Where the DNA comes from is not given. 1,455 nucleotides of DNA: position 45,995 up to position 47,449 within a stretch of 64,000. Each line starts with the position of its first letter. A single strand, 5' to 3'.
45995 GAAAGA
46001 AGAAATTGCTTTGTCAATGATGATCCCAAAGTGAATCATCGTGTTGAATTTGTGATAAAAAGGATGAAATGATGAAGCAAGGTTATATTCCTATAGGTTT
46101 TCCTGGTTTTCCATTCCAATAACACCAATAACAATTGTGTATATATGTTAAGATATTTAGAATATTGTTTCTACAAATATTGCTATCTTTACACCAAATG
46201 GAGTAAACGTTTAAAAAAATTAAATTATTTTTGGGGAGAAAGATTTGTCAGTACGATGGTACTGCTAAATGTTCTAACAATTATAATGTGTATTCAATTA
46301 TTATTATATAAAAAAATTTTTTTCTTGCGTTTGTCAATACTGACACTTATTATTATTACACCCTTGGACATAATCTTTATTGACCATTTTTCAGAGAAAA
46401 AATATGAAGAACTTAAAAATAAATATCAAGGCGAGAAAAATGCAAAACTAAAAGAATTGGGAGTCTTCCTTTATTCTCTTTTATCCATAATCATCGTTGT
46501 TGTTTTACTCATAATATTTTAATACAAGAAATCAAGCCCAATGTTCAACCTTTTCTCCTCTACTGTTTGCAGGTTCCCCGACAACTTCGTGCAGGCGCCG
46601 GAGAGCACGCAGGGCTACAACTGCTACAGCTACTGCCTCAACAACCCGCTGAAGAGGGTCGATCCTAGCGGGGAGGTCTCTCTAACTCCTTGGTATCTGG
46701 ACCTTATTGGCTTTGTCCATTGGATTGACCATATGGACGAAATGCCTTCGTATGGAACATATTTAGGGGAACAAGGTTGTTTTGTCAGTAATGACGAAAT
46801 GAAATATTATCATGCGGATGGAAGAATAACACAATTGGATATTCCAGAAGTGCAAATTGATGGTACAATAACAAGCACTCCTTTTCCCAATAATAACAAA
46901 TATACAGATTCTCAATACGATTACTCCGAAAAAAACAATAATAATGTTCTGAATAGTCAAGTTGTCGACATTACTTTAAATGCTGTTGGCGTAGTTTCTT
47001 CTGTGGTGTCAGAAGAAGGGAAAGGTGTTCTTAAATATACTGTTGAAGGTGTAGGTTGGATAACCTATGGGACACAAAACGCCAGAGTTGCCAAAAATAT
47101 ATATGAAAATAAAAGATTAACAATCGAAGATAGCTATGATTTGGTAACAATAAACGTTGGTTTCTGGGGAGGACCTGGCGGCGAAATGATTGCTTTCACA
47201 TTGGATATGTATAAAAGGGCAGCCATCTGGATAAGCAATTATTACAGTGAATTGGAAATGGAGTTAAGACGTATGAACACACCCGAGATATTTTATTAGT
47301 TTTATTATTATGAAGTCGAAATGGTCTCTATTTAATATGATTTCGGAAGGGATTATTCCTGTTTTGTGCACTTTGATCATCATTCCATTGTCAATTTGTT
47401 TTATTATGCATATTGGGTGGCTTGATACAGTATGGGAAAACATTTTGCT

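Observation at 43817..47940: Detached array of orphan Rhs-type toxin and immunity cassettes between purB and trkA, with no Rhs shell gene in the window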

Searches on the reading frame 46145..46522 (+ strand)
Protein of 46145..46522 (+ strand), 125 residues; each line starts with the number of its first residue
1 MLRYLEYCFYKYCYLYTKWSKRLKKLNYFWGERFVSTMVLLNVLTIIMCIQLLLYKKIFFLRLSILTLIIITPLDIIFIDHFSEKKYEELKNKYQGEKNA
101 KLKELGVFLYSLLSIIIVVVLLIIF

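Call 4: search_protein_families(library=pfam, proteins=[window:46145-46522:+], max_evalue=1)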
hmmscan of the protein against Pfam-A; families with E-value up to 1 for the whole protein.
window:46145-46522:+ (125 aa): 1 family
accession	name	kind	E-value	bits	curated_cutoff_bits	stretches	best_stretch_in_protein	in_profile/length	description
PF01529.25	DHHC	-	0.6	10.6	28.7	1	57-123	49-114/133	DHHC palmitoyltransferase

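Call 5: search_protein_families(library=ncbifam, proteins=[window:46145-46522:+], max_evalue=1)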
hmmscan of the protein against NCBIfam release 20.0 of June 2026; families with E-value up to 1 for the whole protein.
window:46145-46522:+ (125 aa): 3 families
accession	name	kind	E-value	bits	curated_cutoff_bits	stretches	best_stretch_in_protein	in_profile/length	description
NF053699.1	bfi_fam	equivalog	1.7e-05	24.8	100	1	4-124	3-122/131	Bfi1 family immunity protein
NF052597.1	FILTED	domain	0.1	12.9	40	1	63-125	8-67/110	FILTED domain-containing surface protein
TIGR01473.1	cyoE_ctaB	equivalog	0.53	10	210.3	0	43-124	207-279/281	heme o synthase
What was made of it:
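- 46145..46522 (+): 125-aa multi-TM protein, an orphan immunity gene of the type-B toxin; distantly Bfi1-like. NCBIfam NF053699 bfi_fam E 1.7e-5, 24.8 bits, far below the 100-bit cutoff, over the full length (call 5).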

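Call 74: search_protein_families(library=padloc, proteins=[window:46145-46522:+], max_evalue=0.01)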
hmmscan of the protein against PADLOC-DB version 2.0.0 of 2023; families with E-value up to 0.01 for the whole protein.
window:46145-46522:+ (125 aa): 0 families

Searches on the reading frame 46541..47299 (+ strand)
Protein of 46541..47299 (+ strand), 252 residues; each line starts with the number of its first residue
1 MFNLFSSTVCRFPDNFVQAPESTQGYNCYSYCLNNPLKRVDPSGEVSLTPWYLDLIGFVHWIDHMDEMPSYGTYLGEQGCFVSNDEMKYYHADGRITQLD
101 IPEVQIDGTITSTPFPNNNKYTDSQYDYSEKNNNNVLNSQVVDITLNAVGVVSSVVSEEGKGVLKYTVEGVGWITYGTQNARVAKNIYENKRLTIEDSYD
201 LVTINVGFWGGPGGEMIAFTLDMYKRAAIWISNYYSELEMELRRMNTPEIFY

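Call 4: search_protein_families(library=pfam, proteins=[window:46541-47299:+], max_evalue=1)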
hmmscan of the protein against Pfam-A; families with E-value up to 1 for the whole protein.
window:46541-47299:+ (252 aa): 0 families

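Call 5: search_protein_families(library=ncbifam, proteins=[window:46541-47299:+], max_evalue=1)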
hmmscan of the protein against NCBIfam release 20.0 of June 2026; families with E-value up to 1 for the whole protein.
window:46541-47299:+ (252 aa): 4 families
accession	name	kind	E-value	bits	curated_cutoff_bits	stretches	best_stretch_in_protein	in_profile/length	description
TIGR03696.1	Rhs_assc_core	domain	1.7e-05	25.2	32.5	1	20-44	50-75/76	RHS repeat-associated core domain-containing protein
NF033715.1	glycyl_HPDL_Lrg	equivalog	0.013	13.3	1150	1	122-209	597-681/901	4-hydroxyphenylacetate decarboxylase large subunit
TIGR02911.1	sulfite_red_B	equivalog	0.026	13.6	288.6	1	119-188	14-83/261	anaerobic sulfite reductase subunit AsrB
NF042918.1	PAGG_Syn_BesB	equivalog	0.18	10.4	800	1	143-205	176-233/491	L-2-amino-4-chloropent-4-enoate dechlorinase/desaturase BesB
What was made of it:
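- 46541..47299 (+): Second orphan ORF: tip 2 (core homology 46577-46675) plus toxin domain CT2 (46676-47299). TIGR03696 scores 25.2 bits, below the cutoff (call 5).
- Checked: It hits ORF 46541-47299 at 25.2 bits, below the cutoff (call 5).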

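Call 33: search_protein_families(library=pfam, proteins=[L024:5434-5955:-], max_evalue=0.01)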
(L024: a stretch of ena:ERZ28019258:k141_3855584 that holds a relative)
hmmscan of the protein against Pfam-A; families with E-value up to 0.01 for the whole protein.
L024:5434-5955:- (173 aa): 0 families

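Call 45: find_homologous_proteins(query=window:46673-47299:+, max_evalue=0.001)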
Query window:46673-47299:+ (208 aa): 1 proteins with E <= 0.001 among 86 candidates.
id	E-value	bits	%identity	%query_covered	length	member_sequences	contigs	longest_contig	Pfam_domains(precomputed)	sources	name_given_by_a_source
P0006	8.3e-133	458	97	100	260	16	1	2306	-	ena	-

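Call 57: search_protein_representatives(protein=window:46673-47299:+)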
Query: 208 residues. Proteins with E-value up to 0.001 (for the whole library): 10; up to 1e-10: 9; up to 1e-30: 2. The best 10 are listed.
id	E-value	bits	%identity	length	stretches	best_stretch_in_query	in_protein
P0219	4.0e-55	202.8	96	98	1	112-208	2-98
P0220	4.0e-51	189.8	49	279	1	3-208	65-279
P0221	2.8e-24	102.0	45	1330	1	89-208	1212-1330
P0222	3.7e-18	82.0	57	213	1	4-64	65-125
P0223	7.0e-17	77.9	34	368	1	87-206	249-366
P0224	2.4e-15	72.8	48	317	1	5-77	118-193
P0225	4.3e-15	72.0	49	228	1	135-208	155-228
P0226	1.6e-13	66.9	48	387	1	3-71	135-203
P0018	7.6e-12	61.4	52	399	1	4-64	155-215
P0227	2.5e-04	36.8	42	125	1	32-97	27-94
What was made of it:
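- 46541..47299 (+): CT2 has almost no relatives: 1 cluster (call 45) and 10 representatives (call 57).
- Tried and rejected: These suggest a two-part domain but give no function (calls 45, 57).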

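Call 74: search_protein_families(library=padloc, proteins=[window:46541-47299:+], max_evalue=0.01)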
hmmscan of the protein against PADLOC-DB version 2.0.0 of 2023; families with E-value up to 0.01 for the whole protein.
window:46541-47299:+ (252 aa): 0 families
